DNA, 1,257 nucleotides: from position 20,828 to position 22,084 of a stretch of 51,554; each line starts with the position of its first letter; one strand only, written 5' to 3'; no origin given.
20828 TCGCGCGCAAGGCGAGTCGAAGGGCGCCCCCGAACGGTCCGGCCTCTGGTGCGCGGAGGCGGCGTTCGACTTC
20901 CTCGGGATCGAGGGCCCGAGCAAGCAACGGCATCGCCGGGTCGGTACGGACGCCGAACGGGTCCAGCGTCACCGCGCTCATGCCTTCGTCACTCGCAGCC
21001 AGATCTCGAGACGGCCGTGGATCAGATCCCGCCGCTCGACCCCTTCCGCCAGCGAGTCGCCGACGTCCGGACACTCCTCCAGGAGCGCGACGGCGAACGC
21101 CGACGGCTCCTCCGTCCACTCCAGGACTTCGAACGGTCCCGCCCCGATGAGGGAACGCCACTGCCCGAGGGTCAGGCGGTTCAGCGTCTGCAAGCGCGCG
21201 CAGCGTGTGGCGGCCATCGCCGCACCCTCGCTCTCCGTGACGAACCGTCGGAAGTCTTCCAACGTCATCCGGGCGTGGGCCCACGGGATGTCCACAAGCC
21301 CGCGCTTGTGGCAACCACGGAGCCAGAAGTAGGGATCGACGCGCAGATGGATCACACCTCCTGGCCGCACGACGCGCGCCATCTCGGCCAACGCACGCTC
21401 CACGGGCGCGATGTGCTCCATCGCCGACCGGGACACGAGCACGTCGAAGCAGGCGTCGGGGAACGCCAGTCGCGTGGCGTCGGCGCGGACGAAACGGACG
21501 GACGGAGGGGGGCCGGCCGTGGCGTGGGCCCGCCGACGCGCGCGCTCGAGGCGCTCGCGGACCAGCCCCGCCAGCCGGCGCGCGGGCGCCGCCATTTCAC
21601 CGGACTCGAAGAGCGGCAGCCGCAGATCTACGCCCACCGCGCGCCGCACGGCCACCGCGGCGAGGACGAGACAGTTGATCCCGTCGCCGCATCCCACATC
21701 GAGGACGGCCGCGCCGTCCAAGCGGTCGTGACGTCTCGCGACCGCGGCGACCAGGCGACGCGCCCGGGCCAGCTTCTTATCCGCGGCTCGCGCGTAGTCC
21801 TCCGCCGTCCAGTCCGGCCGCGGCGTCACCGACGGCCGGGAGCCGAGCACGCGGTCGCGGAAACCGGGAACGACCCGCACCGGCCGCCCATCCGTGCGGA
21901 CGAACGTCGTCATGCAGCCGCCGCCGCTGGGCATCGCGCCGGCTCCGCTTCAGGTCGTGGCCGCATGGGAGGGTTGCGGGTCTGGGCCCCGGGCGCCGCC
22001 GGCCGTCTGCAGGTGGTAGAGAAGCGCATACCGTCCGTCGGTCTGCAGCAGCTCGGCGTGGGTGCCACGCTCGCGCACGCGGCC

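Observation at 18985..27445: Self-contained seven-gene glycoconjugate make-decorate-export module built from non-canonical parts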

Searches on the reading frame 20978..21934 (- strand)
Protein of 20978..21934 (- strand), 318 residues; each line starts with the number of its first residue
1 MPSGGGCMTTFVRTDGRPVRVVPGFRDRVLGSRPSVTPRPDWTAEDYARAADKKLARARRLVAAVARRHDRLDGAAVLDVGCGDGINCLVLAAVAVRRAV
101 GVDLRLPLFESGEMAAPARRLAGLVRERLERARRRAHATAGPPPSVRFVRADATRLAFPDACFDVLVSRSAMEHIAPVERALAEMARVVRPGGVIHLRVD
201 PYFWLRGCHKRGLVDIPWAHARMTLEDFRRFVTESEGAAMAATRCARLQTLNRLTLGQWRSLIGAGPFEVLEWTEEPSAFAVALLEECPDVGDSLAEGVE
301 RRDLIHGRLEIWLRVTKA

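Call 3: search_protein_families(library=pfam, proteins=[window:20978-21934:-], max_evalue=0.01)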
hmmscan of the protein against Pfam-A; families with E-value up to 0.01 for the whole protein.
window:20978-21934:- (318 aa): 7 families
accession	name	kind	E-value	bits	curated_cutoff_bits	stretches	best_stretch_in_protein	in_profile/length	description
PF08241.18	Methyltransf_11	-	2.5e-20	73.3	21.2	1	78-195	1-93/95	Methyltransferase domain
PF13649.12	Methyltransf_25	-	9.7e-18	65.1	27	2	127-193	32-97/97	Methyltransferase domain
PF13489.12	Methyltransf_23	-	5.2e-14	52.7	27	1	58-200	6-119/164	Methyltransferase domain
PF13847.12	Methyltransf_31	-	2.1e-10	40.9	27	1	127-196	39-108/145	Methyltransferase domain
PF08242.18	Methyltransf_12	-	2.9e-08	34.8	30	1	78-195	1-98/98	Methyltransferase domain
PF01209.24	Ubie_methyltran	-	3.7e-08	33.4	20.1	1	65-196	39-150/233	ubiE/COQ5 methyltransferase family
PF20922.3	Anamorsin_N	-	0.0064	16.6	27.1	1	127-198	15-88/163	Anamorsin, N-terminal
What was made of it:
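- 20978..21934 (-): G5: class I SAM-dependent methyltransferase, a lineage-specific decorating enzyme. Pfam Methyltransf_11 (73 bits) (call 3).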

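Call 4: search_protein_families(library=ncbifam, proteins=[window:20978-21934:-], max_evalue=0.01)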
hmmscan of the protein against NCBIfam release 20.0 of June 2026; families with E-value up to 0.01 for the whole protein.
window:20978-21934:- (318 aa): 28 families (the best 25 are shown)
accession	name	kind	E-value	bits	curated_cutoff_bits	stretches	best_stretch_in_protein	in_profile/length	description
NF045667.1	MTase_DVU1556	equivalog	3.1e-16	59.5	155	2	143-197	65-119/213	DVU_1556 family methyltransferase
NF041537.1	ArsM_AhpD_UU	exception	4.8e-14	51.9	510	1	73-195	76-178/345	arsenite methyltransferase/AhpD domain selenoprotein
NF041536.1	ArsM_DUF2284_UU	exception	4.6e-12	45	575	1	124-195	109-178/459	arsenite methyltransferase/DUF2284 domain selenoprotein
NF047649.1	MTase_UXPK_star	exception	5.8e-12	45.2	460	1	74-195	78-179/283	methyltransferase/UXPK-star double selenoprotein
NF001241.0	PRK00216.1-2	equivalog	6.8e-10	39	327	1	63-195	41-145/231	demethylmenaquinone methyltransferase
TIGR02072.1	BioC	equivalog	9.1e-10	38.7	184.95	1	44-197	6-132/244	malonyl-ACP O-methyltransferase BioC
NF045823.1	PthPhpthDimycoMt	equivalog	3.6e-09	36.2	300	1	144-195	113-164/256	phthiotriol/phenolphthiotriol dimycocerosates methyltransferase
TIGR01983.1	UbiG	equivalog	4.6e-09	35.9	102.95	1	64-197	40-151/228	bifunctional 2-polyprenyl-6-hydroxyphenol methylase/3-demethylubiquinol 3-O-methyltransferase UbiG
TIGR01934.1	MenG_MenH_UbiE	subfamily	5e-09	35.8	158.35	1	127-195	73-139/223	ubiquinone/menaquinone biosynthesis methyltransferase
NF007610.0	PRK10258.1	equivalog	5.2e-09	35.8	342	1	125-196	73-137/251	malonyl-ACP O-methyltransferase BioC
NF045825.1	FAmtase_mtf2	equivalog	7.1e-09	35.2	400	1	144-195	105-156/248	fatty-acid O-methyltransferase Mtf2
NF043040.1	corrin_prot_MT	hypoth_equivalog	7.4e-08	32.1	180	0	55-113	24-80/216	corrinoid protein-associated methyltransferase CpaM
NF001240.0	PRK00216.1-1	equivalog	1.2e-07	31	378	1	144-195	115-166/251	bifunctional demethylmenaquinone methyltransferase/2-methoxy-6-polyprenyl-1,4-benzoquinol methylase UbiE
NF001242.0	PRK00216.1-3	equivalog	8.8e-07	28.6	351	1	126-194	105-172/258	bifunctional demethylmenaquinone methyltransferase/2-methoxy-6-polyprenyl-1,4-benzoquinol methylase UbiE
NF052510.1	methyltran_MpqE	exception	9.7e-07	28.4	335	1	140-194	94-148/234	methyl-plastoquinone biosynthesis methyltransferase MpqE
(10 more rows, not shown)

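Call 12: search_solved_structures(query=window:20978-21934:-, max_evalue=1)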
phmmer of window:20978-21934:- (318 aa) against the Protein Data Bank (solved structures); distinct sequences matched with E-value up to 1: 62 (the best 60 are shown).
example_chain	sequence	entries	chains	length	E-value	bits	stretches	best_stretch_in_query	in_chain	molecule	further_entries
6uak_A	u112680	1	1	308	6.5e-10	42.1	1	129-213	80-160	SAM dependent methyltransferase LahSB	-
3bus_A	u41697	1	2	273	2.8e-09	40.1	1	120-197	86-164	Methyltransferase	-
2gs9_A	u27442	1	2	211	1.8e-08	37.4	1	143-239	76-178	Hypothetical protein TT1324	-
6uv6_A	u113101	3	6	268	7e-08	35.4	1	75-197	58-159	D-glucose O-methyltransferase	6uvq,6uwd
5wp5_A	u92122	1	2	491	1e-07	34.9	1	141-195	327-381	Phosphomethylethanolamine N-methyltransferase 2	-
8zc8_A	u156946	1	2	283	1e-06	31.7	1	126-197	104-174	MitM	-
21zq_A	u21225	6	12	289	1.1e-06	31.6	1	126-197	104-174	MitM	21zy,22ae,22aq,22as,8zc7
1xxl_A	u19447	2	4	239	1.1e-06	31.5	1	144-202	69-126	YcgJ protein | ycgJ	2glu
3mgg_A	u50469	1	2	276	2.1e-06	30.6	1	126-196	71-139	Methyltransferase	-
8ys9_A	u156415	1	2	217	1.1e-05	28.2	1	116-207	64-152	Phosphatidylethanolamine N-methyltransferase/phosphatidyl-N-methylethanolamine N-methyltra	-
4pne_A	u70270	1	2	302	1.3e-05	28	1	58-196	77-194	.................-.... protein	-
5wp4_A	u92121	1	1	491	1.4e-05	27.9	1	141-195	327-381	Phosphoethanolamine N-methyltransferase 1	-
7wzg_A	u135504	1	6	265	1.7e-05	27.7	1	49-110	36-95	Cypemycin N-terminal methyltransferase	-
3l8d_A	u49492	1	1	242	2.4e-05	27.1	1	75-113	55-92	Methyltransferase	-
9w6x_A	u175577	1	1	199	3.2e-05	26.7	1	144-198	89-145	YtkW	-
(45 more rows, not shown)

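Call 52: find_homologous_proteins(query=window:20978-21934:-, max_evalue=0.00001)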
Query window:20978-21934:- (318 aa): 228 proteins with E <= 0.00001 among 8000 candidates; the best 120 are listed.
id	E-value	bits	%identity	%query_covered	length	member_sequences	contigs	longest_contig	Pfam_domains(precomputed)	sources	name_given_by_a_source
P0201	3.0e-206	702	100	100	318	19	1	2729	PF13847.13,PF13489.13,PF13649.13,PF01209.25,PF08241.19,PF08242.19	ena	-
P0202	1.0e-172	592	89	97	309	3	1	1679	PF13847.13,PF13489.13,PF13649.13,PF01209.25,PF08241.19,PF08242.19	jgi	jgi:SAM-dependent methyltransferase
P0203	9.2e-171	585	88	97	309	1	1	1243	PF13847.13,PF13489.13,PF13649.13,PF01209.25,PF08241.19,PF08242.19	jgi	-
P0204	4.8e-163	560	85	97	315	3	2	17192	PF13847.13,PF13489.13,PF13649.13,PF08241.19,PF08242.19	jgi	jgi:SAM-dependent methyltransferase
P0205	6.2e-162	556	84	98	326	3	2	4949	PF13847.13,PF13489.13,PF13649.13,PF01209.25,PF08241.19,PF08242.19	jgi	-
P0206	1.6e-161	555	85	97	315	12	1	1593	PF13847.13,PF13489.13,PF13649.13,PF01209.25,PF08241.19,PF08242.19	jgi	-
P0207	9.4e-161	553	84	97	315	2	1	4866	PF13847.13,PF13489.13,PF13649.13,PF01209.25,PF08241.19,PF08242.19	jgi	jgi:SAM-dependent methyltransferase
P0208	3.9e-159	547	84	97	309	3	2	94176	PF13847.13,PF13489.13,PF13649.13,PF01209.25,PF08241.19,PF08242.19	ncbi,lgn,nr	ncbi:MAG TPA: class I SAM-dependent methyltransferase [Gemmatimonadales bacterium]|nr:class I SAM-de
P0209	9.1e-156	536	80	96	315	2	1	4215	PF13847.13,PF13489.13,PF13649.13,PF01209.25,PF08241.19,PF08242.19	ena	-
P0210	8.8e-155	533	82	97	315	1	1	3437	PF13847.13,PF13489.13,PF13649.13,PF01209.25,PF08241.19,PF08242.19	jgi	jgi:SAM-dependent methyltransferase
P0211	1.2e-147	509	75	99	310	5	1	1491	PF13847.13,PF13489.13,PF13649.13,PF01209.25,PF08241.19,PF08242.19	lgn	-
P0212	3.0e-146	505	79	94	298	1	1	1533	PF13847.13,PF13489.13,PF13649.13,PF01209.25,PF08241.19,PF08242.19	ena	-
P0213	5.3e-145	501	76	97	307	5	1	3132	PF13847.13,PF13489.13,PF13649.13,PF01209.25,PF08241.19,PF08242.19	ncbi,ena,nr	ncbi:MAG: hypothetical protein AUI36_45965 [Cyanobacteria bacterium 13_1_40CM_2_61_4]|nr:MAG: hypoth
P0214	3.8e-143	495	75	97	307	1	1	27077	PF13847.13,PF13489.13,PF13649.13,PF01209.25,PF08241.19,PF08242.19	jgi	-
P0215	4.6e-142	491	75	97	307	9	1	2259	PF13847.13,PF13489.13,PF13649.13,PF01209.25,PF08241.19,PF08242.19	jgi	-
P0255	1.3e-104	368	55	97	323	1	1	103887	PF13847.13,PF13489.13,PF13649.13,PF08241.19,PF08242.19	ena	-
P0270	1.6e-97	345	55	97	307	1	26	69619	PF13847.13,PF13489.13,PF13649.13,PF08241.19,PF08242.19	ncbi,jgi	ncbi:MAG TPA: class I SAM-dependent methyltransferase [Vicinamibacterales bacterium]|jgi:SAM-depende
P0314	1.9e-90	322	50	99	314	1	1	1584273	PF13847.13,PF13489.13,PF13649.13,PF08241.19,PF08242.19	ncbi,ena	-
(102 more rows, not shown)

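Call 53: find_encoding_contigs(protein=P0270, flank=10000, max_places=1)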
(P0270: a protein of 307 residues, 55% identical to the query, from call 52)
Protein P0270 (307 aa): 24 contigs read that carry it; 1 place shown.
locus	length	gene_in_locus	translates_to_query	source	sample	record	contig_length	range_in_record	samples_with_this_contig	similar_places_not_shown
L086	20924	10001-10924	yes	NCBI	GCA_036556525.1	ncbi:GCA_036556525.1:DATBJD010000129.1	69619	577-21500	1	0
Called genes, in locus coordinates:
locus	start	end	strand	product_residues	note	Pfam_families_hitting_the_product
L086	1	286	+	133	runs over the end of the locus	PF07238:PilZ (weak)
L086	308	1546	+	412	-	PF04101:Glyco_tran_28_C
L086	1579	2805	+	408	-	PF13439:Glyco_transf_4, PF20706:GT4-conflict (weak), PF00534:Glycos_transf_1, PF13692:Glyco_trans_1_4, PF13524:Glyco_trans_1_2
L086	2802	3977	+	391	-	PF13439:Glyco_transf_4, PF13579:Glyco_trans_4_4, PF00534:Glycos_transf_1, PF13692:Glyco_trans_1_4, PF13524:Glyco_trans_1_2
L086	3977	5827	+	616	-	PF00664:ABC_membrane, PF00005:ABC_tran, PF02463:SMC_N (faint), PF13304:AAA_21 (weak)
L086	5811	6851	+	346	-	-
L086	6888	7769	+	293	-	PF01636:APH, PF19974:TCAD9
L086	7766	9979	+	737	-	PF00534:Glycos_transf_1, PF13524:Glyco_trans_1_2, PF13692:Glyco_trans_1_4, PF01636:APH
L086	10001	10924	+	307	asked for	PF13489:Methyltransf_23, PF13847:Methyltransf_31 (faint), PF08241:Methyltransf_11, PF08242:Methyltransf_12 (weak), PF13649:Methyltransf_25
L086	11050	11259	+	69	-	PF05532:CsbD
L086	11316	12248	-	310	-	PF01656:CbiA, PF02374:ArsA_ATPase (faint), PF06564:CBP_BcsQ, PF09140:MipZ (faint), PF10609:ParA, PF13614:AAA_31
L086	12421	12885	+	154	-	-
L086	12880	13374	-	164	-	PF07609:DUF1572, PF12867:DinB_2, PF04978:MST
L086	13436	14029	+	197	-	-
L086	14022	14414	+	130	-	PF12840:HTH_20, PF13601:HTH_34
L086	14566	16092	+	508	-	PF07690:MFS_1, PF00854:PTR2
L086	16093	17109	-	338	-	-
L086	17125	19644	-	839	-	PF05569:Peptidase_M56, PF13513:HEAT_EZ (faint), PF03130:HEAT_PBS (faint), PF01602:Adaptin_N (faint), PF12717:Cnd1 (faint), PF13646:HEAT_2, PF22646:PPP2R1A-like_HEAT (faint), PF13646:HEAT_2, +4 more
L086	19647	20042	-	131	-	PF03965:Penicillinase_R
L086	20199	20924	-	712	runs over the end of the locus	PF03190:Thioredox_DsbH, PF13899:Thioredoxin_7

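Call 54: find_encoding_contigs(protein=P0314, flank=10000, max_places=1)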
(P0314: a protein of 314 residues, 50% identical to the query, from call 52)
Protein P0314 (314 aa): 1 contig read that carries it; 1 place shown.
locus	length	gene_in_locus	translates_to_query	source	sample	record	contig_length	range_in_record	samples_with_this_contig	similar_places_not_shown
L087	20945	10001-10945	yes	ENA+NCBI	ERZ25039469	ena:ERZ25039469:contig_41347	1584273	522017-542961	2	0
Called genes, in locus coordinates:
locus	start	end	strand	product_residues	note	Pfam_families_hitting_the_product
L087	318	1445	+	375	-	PF04101:Glyco_tran_28_C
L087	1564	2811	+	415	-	PF13439:Glyco_transf_4, PF13579:Glyco_trans_4_4, PF20706:GT4-conflict, PF00534:Glycos_transf_1, PF13692:Glyco_trans_1_4, PF13524:Glyco_trans_1_2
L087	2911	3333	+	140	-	-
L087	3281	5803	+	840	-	PF00534:Glycos_transf_1, PF13692:Glyco_trans_1_4, PF13524:Glyco_trans_1_2 (faint), PF00664:ABC_membrane, PF00005:ABC_tran, PF02463:SMC_N (faint), PF13304:AAA_21 (weak)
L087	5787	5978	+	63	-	-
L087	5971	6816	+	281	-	-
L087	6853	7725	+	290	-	PF01636:APH, PF19974:TCAD9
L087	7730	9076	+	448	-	PF13579:Glyco_trans_4_4 (faint), PF00534:Glycos_transf_1, PF13692:Glyco_trans_1_4, PF13524:Glyco_trans_1_2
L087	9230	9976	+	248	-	PF01636:APH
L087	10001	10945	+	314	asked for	PF13489:Methyltransf_23, PF08241:Methyltransf_11, PF08242:Methyltransf_12 (faint), PF13847:Methyltransf_31 (weak), PF13649:Methyltransf_25 (weak)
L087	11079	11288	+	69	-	PF05532:CsbD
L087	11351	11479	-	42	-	-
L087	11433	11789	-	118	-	PF13614:AAA_31 (weak)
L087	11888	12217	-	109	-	PF10609:ParA, PF00142:Fer4_NifH (weak), PF02374:ArsA_ATPase (weak), PF09140:MipZ (weak), PF13614:AAA_31, PF01656:CbiA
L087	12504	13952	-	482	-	PF03448:MgtE_N, PF00571:CBS, PF01769:MgtE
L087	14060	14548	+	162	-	-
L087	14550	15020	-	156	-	PF04978:MST (weak), PF07609:DUF1572, PF12867:DinB_2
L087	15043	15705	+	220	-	-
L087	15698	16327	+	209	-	PF12840:HTH_20 (weak), PF13601:HTH_34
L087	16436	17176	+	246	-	PF07690:MFS_1, PF00854:PTR2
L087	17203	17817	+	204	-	PF00854:PTR2, PF07690:MFS_1 (weak)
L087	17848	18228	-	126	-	PF02985:HEAT (faint), PF12717:Cnd1 (faint), PF13513:HEAT_EZ (faint), PF13646:HEAT_2, PF03130:HEAT_PBS (weak), PF00514:Arm (weak)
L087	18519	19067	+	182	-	-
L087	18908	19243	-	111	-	-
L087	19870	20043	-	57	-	-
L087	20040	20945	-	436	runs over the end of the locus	PF05569:Peptidase_M56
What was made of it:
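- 20978..21934 (-): Homologues at 50-55% identity sit in Vicinamibacterales cassettes at a different position (L086, L087; calls 52-54).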

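Call 55: find_encoding_contigs(protein=P0255, flank=10000, max_places=1)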
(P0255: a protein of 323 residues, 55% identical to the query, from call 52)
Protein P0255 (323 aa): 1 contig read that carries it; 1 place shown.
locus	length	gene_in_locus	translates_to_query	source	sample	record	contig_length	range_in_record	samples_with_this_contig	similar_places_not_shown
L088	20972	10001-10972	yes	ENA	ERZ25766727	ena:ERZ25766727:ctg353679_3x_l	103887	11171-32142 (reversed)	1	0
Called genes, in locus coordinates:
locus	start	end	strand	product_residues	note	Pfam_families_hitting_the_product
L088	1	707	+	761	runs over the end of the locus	PF07697:7TMR-HDED, PF07698:7TM-7TMR_HD, PF01966:HD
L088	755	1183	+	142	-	PF02130:YbeY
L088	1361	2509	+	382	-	PF01595:CNNM, PF00571:CBS (weak), PF03471:CorC_HlyC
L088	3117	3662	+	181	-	PF01872:RibD_C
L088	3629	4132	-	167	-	-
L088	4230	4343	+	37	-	-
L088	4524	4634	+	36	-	-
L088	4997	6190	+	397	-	PF16656:Pur_ac_phosph_N, PF00149:Metallophos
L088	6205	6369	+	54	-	-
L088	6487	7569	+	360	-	-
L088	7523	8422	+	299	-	PF00515:TPR_1 (faint), PF07719:TPR_2 (faint), PF13371:TPR_9 (weak), PF13432:TPR_16 (weak)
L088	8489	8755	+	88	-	-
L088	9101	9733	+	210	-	-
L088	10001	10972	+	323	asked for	PF13489:Methyltransf_23, PF08241:Methyltransf_11, PF08242:Methyltransf_12 (faint), PF13847:Methyltransf_31 (faint), PF13649:Methyltransf_25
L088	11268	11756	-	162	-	PF01636:APH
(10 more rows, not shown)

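Call 60: search_protein_families(library=pfam, proteins=[L086:5811-6851:+], max_evalue=0.01)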
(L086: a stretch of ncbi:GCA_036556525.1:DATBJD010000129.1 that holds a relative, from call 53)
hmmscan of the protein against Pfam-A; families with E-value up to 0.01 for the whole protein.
L086:5811-6851:+ (346 aa): 2 families
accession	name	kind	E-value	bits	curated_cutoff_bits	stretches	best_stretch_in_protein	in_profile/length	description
PF04338.18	DUF481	-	0.0012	19.4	21.1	1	192-336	28-164/210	Protein of unknown function, DUF481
PF11059.14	DUF2860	-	0.0027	17.4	22.9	1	210-281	160-230/294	Protein of unknown function (DUF2860)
